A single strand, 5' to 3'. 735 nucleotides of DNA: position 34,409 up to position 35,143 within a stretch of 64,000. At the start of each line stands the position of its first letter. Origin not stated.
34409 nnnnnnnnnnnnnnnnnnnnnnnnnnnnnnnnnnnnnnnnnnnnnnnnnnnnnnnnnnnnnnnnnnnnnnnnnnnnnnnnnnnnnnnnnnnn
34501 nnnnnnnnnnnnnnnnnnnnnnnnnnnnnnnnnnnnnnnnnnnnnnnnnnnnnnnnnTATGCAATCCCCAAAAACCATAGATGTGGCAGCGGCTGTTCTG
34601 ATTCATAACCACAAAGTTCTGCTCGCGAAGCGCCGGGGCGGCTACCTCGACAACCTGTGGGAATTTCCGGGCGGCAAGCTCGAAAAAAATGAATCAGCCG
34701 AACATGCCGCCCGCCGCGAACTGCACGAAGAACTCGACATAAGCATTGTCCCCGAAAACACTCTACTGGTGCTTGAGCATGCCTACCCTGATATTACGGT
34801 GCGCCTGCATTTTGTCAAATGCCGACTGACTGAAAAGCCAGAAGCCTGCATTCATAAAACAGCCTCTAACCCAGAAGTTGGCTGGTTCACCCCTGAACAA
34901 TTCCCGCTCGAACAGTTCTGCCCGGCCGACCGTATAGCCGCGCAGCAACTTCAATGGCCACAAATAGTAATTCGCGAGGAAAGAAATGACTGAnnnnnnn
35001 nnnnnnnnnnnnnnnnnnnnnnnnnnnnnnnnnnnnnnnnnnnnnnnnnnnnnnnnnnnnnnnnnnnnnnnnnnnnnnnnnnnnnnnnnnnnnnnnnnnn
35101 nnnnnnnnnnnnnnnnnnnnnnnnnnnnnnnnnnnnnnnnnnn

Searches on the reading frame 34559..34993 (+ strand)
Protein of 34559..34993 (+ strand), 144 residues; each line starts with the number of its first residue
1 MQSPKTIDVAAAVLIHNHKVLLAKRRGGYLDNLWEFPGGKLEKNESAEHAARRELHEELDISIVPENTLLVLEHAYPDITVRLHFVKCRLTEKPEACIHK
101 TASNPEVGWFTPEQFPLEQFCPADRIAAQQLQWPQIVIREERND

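Call 83: search_protein_families(library=pfam, proteins=[window:34559-34993:+], max_evalue=0.01)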
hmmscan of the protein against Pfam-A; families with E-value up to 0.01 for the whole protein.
window:34559-34993:+ (144 aa): 3 families
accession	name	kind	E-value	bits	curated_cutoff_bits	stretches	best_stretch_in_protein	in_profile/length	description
PF00293.34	NUDIX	-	1.1e-19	71.2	21.1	1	9-125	4-128/134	NUDIX domain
PF14815.12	NUDIX_4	-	3.3e-17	62.7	35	1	11-127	2-110/113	NUDIX domain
PF22327.2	Nudt16-like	-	0.0014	19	27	1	19-94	24-99/161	U8 snoRNA-decapping enzyme-like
